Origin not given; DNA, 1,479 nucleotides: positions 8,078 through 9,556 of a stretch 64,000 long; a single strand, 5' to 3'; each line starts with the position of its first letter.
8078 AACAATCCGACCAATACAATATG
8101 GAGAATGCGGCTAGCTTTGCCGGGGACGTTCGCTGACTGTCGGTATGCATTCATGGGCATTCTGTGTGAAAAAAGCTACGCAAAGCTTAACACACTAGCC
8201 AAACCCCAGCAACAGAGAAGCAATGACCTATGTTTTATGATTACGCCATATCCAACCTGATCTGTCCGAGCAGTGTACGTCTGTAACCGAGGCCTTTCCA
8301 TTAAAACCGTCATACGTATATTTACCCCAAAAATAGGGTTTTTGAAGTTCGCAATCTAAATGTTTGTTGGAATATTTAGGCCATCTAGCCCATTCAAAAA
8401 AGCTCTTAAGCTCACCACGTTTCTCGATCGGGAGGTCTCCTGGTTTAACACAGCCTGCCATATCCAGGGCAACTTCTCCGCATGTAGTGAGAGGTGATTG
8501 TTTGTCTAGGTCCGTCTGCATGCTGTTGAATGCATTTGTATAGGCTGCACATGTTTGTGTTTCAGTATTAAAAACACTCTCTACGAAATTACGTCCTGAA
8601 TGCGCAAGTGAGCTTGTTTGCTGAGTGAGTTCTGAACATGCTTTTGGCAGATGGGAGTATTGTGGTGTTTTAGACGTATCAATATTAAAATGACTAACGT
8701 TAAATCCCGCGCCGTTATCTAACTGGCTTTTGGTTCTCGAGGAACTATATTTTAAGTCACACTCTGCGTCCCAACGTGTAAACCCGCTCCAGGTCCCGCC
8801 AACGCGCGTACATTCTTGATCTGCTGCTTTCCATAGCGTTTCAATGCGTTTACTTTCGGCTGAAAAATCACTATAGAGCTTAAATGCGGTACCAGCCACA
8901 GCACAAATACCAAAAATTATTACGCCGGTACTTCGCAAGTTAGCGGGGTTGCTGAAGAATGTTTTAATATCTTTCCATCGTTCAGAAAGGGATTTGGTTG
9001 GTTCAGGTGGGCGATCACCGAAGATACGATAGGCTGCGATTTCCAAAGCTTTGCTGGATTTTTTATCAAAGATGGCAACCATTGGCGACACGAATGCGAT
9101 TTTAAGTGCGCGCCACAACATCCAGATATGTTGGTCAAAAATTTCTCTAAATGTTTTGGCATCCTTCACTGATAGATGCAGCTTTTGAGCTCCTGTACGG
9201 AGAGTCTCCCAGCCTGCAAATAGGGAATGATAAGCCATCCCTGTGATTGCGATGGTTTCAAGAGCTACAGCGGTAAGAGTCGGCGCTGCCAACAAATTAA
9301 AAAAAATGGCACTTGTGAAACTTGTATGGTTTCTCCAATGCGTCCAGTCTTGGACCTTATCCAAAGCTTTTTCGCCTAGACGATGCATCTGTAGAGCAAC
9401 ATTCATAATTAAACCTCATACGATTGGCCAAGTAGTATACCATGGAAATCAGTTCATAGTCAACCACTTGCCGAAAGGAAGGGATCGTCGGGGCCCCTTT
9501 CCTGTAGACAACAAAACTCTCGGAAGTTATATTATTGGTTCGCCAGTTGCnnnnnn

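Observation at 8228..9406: Cys-rich membrane protein sits in the syntenic slot of ompA/MOMP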

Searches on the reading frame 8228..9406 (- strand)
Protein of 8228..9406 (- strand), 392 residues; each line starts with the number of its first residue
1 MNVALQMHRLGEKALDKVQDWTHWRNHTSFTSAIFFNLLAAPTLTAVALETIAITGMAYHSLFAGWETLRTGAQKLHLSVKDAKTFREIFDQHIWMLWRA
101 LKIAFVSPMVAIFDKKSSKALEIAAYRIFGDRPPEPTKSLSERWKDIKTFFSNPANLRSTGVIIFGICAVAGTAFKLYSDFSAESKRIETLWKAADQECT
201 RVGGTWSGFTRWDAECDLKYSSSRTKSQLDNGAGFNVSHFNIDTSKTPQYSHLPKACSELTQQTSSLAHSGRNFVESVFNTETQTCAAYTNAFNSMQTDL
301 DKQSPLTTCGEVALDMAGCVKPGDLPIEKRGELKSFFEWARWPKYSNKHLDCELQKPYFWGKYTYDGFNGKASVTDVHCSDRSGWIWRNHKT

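Call 4: search_protein_families(library=pfam, proteins=[window:8228-9406:-], max_evalue=1)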
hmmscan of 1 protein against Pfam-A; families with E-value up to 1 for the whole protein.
window:8228-9406:- (392 aa): 0 families
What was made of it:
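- Closest known: Cysteine-rich envelope proteins of the chlamydial outer membrane complex. Different: No sequence similarity was detected (call 4).
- No hit to Pfam, which holds the MOMP family, even at E up to 1 (call 4).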

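Call 5: search_protein_families(library=ncbifam, proteins=[window:8228-9406:-], max_evalue=0.1)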
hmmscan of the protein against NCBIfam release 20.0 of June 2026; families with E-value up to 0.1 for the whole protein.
window:8228-9406:- (392 aa): 0 families
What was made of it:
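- On Chlamydial MOMP / OmpA porin: Pfam-A scan returned 0 families at E up to 1 (call 4) and NCBIfam returned 0 (call 5).
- On PBP2-associated elongasome proteins (MreC/MreD/RodZ): No Pfam or NCBIfam hit (calls 4, 5).
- Closest known: Elongasome partners encoded beside pbp2 in other bacteria. Different: No homology (calls 4, 5).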

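Call 7: find_homologous_proteins(query=window:8228-9406:-, max_evalue=0.01)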
Query window:8228-9406:- (392 aa): 1 proteins with E <= 0.01 among 2420 candidates.
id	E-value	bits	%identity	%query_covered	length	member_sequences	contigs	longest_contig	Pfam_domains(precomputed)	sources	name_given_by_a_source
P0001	4.2e-272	920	100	100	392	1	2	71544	-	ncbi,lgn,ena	-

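Call 8: find_encoding_contigs(protein=P0001, flank=10000, max_places=6)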
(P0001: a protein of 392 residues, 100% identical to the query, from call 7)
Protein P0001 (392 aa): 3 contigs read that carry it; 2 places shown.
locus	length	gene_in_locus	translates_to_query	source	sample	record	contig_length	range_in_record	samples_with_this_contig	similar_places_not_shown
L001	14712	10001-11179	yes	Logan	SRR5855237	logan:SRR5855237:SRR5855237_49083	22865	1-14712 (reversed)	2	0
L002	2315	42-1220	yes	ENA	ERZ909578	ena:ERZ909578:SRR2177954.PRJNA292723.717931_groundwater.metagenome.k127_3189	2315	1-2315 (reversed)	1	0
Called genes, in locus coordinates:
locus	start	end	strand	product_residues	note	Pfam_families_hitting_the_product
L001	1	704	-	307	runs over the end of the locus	-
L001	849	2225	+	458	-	PF10396:TrmE_N, PF00350:Dynamin_N (faint), PF12631:MnmE_helical, PF01926:MMR_HSR1, PF02421:FeoB_N, PF04548:AIG1 (weak)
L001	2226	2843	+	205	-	PF00730:HhH-GPD, PF00633:HHH (weak)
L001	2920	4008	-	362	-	PF04464:Glyphos_transf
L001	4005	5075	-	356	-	PF00217:ATP-gua_Ptrans, PF27454:McsB_C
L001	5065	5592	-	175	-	-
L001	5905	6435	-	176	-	PF08282:Hydrolase_3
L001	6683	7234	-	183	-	PF01765:RRF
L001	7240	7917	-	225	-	PF00696:AA_kinase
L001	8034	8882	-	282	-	PF00889:EF_TS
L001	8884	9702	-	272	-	PF00318:Ribosomal_S2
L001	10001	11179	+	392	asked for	-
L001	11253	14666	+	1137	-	PF03717:PBP_dimer, PF00905:Transpeptidase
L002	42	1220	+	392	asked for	-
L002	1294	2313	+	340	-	?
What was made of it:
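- On Inc proteins: The organism is uncultured and known only from metagenomes (call 8).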

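Call 14: search_protein_representatives(protein=window:8228-9406:-)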
Query: 392 residues. Proteins with E-value up to 0.001 (for the whole library): 3; up to 1e-10: 1; up to 1e-30: 1. The best 3 are listed.
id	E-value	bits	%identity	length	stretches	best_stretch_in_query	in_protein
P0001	1.3e-272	920.0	100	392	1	1-392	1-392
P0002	1.4e-07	47.4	28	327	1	44-217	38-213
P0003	2.1e-05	40.3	29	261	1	42-218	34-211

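Call 19: find_encoding_contigs(protein=P0002, flank=10000, max_places=5)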
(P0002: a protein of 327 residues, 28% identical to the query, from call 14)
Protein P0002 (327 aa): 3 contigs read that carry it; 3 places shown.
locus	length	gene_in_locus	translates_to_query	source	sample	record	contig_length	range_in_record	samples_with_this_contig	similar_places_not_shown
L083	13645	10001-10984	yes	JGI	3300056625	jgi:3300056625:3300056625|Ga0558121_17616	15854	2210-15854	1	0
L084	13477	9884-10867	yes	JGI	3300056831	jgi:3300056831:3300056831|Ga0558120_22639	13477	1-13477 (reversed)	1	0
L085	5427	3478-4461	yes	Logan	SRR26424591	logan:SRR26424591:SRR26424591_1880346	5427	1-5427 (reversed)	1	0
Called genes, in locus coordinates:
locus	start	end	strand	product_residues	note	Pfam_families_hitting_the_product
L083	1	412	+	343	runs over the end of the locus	PF00248:Aldo_ket_red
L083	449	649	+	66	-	PF07311:Dodecin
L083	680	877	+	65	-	-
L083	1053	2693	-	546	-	PF00617:RasGEF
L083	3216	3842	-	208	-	PF00881:Nitroreductase, PF14512:TM1586_NiRdase (faint)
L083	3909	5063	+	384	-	PF00070:Pyr_redox (faint), PF00890:FAD_binding_2 (weak), PF01266:DAO (weak), PF01494:FAD_binding_3 (weak), PF03486:HI0933_like (faint), PF07992:Pyr_redox_2 (faint), PF13738:Pyr_redox_3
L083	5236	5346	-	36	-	-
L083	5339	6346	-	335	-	PF08240:ADH_N, PF00107:ADH_zinc_N, PF13602:ADH_zinc_N_2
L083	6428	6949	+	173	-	-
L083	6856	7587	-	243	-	PF08240:ADH_N, PF00107:ADH_zinc_N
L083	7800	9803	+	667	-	PF05496:RuvB_N (faint), PF00004:AAA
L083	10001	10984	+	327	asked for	-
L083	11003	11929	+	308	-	-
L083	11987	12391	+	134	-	-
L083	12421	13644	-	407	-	?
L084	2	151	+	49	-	?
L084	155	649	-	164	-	PF00617:RasGEF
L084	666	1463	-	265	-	-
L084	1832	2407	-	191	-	-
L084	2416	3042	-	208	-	PF00881:Nitroreductase, PF14512:TM1586_NiRdase (faint)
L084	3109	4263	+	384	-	PF00070:Pyr_redox (faint), PF00890:FAD_binding_2 (weak), PF01266:DAO (weak), PF01494:FAD_binding_3 (weak), PF03486:HI0933_like (faint), PF07992:Pyr_redox_2 (faint), PF13738:Pyr_redox_3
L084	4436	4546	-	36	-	-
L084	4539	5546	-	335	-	PF08240:ADH_N, PF00107:ADH_zinc_N, PF13602:ADH_zinc_N_2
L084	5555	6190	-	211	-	PF01810:LysE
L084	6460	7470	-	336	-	PF08240:ADH_N, PF00107:ADH_zinc_N, PF13602:ADH_zinc_N_2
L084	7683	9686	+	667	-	PF05496:RuvB_N (faint), PF00004:AAA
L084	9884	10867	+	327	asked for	-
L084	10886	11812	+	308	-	-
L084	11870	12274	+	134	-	-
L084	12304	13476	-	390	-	?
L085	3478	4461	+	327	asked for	-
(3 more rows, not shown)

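Call 20: find_encoding_contigs(protein=P0003, flank=10000, max_places=5)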
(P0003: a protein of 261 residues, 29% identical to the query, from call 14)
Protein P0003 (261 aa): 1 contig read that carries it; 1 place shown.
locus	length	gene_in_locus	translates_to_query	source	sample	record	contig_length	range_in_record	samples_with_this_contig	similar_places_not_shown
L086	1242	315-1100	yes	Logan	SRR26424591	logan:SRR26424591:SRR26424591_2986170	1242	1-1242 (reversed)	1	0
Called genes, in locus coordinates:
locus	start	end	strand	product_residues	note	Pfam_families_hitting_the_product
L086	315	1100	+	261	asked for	-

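Call 36: search_solved_structures(query=A3, max_evalue=10)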
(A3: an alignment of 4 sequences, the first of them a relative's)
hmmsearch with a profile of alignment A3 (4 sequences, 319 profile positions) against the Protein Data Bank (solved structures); distinct sequences matched with E-value up to 10: 0.

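Call 37: search_protein_families(library=pfam, alignment_id=A3, max_evalue=10)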
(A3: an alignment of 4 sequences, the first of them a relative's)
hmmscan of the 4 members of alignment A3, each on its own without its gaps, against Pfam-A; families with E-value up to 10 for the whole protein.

A. member 1, P0001 (392 aa): 0 families

B. families by the number of members that match (of 4 scanned): 6 families
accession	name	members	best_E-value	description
PF03631.20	Virul_fac_BrkB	1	0.0041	Virulence factor BrkB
PF24697.1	DUF7661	1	0.06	Domain of unknown function (DUF7661)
PF03324.19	Herpes_HEPA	1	0.08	Herpesvirus DNA helicase/primase complex associated protein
PF20506.3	DUF6732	1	0.12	Family of unknown function (DUF6732)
PF01514.23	YscJ_FliF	1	0.14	Secretory protein of YscJ/FliF family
PF11188.13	DUF2975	1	0.15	Protein of unknown function (DUF2975)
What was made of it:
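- On Chlamydial MOMP / OmpA porin: Scanning the four family members separately gave only scattered single-member hits, best E 0.004 (call 37).
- There is no match to MreC, MreD, RodZ or any other Pfam or NCBIfam model (calls 4, 5, 37).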

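Call 38: find_related_loci(query=A3, collection=metagenome_contigs, flank=10000)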
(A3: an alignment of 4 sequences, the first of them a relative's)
Query A3 (392 aa) in metagenome_contigs; peptide patterns used: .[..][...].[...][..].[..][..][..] (x = any residue, [..] = any of these).
278 stretches matched a pattern, but none encodes a relative of the query by tblastn (E <= 1e-3).

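Call 41: find_related_loci(query=P0002, collection=metagenome_contigs, flank=10000)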
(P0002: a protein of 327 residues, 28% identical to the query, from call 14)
Query P0002 (327 aa) in metagenome_contigs; peptide patterns used: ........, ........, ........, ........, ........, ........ (x = any residue, [..] = any of these).
63 stretches matched a pattern, but none encodes a relative of the query by tblastn (E <= 1e-3).
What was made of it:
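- Tried and rejected: Two metagenome-contig scans, one with the family alignment and one with P0002, found no further loci (calls 38, 41).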

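Call 42: predict_structure(alignment_id=A3)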
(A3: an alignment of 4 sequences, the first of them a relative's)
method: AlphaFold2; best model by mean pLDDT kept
length: 392 residues; sequences in the alignment: 4
mean_pLDDT: 36.5   pTM: 0.21
mean pLDDT of the five models: 36.5, 35.5, 34.5, 33.9, 32.3
residues with pLDDT >= 90: 0; 70-90: 0; 50-70: 11; < 50: 381
segments of 3 or more residues with pLDDT < 50: 1-134, 140-191, 205-392
pLDDT, mean of each block of 10 residues (from residue 1): 30 32 31 29 35 39 40 34 39 42 39 39 38 47 45 39 38 35 42 51 46 40 38 29 33 30 28 34 36 41 38 34 43 35 29 30 34 35 29 27
secondary structure, 60 per line:
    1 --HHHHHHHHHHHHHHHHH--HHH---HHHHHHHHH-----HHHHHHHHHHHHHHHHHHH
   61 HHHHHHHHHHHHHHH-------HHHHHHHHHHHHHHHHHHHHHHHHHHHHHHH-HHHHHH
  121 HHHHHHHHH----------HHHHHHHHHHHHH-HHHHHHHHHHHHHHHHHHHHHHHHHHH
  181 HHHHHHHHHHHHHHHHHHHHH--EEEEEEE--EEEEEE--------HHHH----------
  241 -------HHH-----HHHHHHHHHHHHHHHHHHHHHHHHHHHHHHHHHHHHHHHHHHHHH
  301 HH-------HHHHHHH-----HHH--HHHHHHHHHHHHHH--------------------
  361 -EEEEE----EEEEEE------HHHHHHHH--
elements in order: H3-19 H28-36 H42-75 H83-113 H115-129 H140-152 H154-201 E204-210 E213-218 H227-230 H256-302 H310-316 H327-340 E362-366 E371-376 H383-390

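Call 45: find_homologous_proteins(query=A4, max_evalue=1)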
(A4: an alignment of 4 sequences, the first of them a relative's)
Query A4 (4 sequences) (327 aa, profile of the alignment): 3 proteins with E <= 1 among 8000 candidates.
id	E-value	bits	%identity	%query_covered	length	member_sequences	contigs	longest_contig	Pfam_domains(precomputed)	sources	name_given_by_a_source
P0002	9.0e-125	434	100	100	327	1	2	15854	-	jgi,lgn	jgi:hypothetical protein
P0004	4.5e-119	416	37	84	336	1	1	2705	-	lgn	-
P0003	7.7e-98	346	35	24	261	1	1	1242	-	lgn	-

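Call 46: search_protein_families(library=pfam, proteins=[L083:12421-13644:-, L083:11003-11929:+, L083:7800-9803:+, L083:6428-6949:+, L084:666-1463:-, L084:1832-2407:-], max_evalue=0.01)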
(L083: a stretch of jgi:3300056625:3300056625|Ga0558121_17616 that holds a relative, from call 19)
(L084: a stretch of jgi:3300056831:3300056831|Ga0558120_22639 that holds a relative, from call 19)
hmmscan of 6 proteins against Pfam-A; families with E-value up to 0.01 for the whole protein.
L083:12421-13644:- (407 aa): 5 families
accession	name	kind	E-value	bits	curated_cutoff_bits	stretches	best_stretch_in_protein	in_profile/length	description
PF00441.29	Acyl-CoA_dh_1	-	1.1e-30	107.2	22.4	1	67-226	1-149/150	Acyl-CoA dehydrogenase, C-terminal domain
PF21343.2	ACAD9-ACADV_C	-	3e-12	47.3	27.8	1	286-391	8-118/120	ACAD9/ACADV, C-terminal domain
PF08028.16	Acyl-CoA_dh_2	-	0.001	19.8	22.7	1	85-207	4-125/134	Acyl-CoA dehydrogenase, C-terminal domain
PF21263.2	Acyl-CoA-dh_C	-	0.0033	18.1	27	0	122-171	30-72/96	Acyl-CoA dehydrogenase, C-terminal domain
PF02770.24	Acyl-CoA_dh_M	-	0.0074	16.9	33.3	0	2-55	48-97/97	Acyl-CoA dehydrogenase, middle domain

L083:11003-11929:+ (308 aa): 0 families

L083:7800-9803:+ (667 aa): 5 families
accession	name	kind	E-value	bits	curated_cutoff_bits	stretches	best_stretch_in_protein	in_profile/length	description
PF00004.35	AAA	-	3.7e-25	89.3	21.2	1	366-493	1-130/131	ATPase family associated with various cellular activities (AAA)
PF05496.18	RuvB_N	-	2.1e-05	24.7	27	1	343-488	16-155/159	Holliday junction DNA helicase RuvB P-loop domain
PF13401.12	AAA_22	-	0.00012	22.9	27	1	365-453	7-109/130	AAA domain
PF05673.19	DUF815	-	0.00012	21.8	23.8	1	348-434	39-116/249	Protein of unknown function (DUF815)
PF07728.20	AAA_5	-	0.0013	19.1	22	0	365-486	1-139/139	AAA domain (dynein-related subfamily)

L083:6428-6949:+ (173 aa): 0 families

L084:666-1463:- (265 aa): 1 family
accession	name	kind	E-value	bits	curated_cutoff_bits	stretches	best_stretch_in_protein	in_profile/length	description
PF00617.24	RasGEF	-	0.00072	19.9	23.1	1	185-257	5-75/181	RasGEF domain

L084:1832-2407:- (191 aa): 5 families
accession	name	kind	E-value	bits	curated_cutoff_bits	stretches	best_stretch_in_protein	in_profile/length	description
PF13599.13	Pentapeptide_4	-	6.5e-26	90.6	38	2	25-96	1-71/78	Pentapeptide repeat region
PF00805.28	Pentapeptide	-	2.4e-18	65.8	20.2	2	126-156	1-31/40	Pentapeptide repeats (8 copies)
PF13576.12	Pentapeptide_3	-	1.7e-12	47.8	27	2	27-70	1-47/48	Pentapeptide repeats (9 copies)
PF23894.2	LD_SV2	-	2.1e-10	41.2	29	1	87-143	36-92/92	SV2A/B/C luminal domain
PF25296.1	Decapeptide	-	6.3e-05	23.2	45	1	84-152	3-71/74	Decapeptide repeat region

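Call 65: search_protein_families(library=phrogs, alignment_id=A3, max_evalue=0.1)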
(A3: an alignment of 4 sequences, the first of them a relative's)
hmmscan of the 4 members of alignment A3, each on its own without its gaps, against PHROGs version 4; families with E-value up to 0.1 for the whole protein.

A. member 1, P0001 (392 aa): 0 families

B. families by the number of members that match (of 4 scanned): 0 families

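Call 66: search_protein_families(library=padloc, alignment_id=A3, max_evalue=0.1)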
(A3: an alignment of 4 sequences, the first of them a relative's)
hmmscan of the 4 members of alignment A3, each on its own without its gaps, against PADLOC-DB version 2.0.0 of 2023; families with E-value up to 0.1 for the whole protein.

A. member 1, P0001 (392 aa): 0 families

B. families by the number of members that match (of 4 scanned): 0 families
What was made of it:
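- On Phage or anti-phage defence proteins: 0 families for all four members (calls 65, 66).
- Tried and rejected: Pfam, NCBIfam, PHROGs, PADLOC and PDB sequence searches, with the single protein and with the 4-member profile, gave nothing usable (calls 4, 5, 36, 37, 65, 66).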

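Call 68: search_solved_structures(query=P0009, max_evalue=0.01)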
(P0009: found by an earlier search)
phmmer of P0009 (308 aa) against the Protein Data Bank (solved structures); distinct sequences matched with E-value up to 0.01: 0.
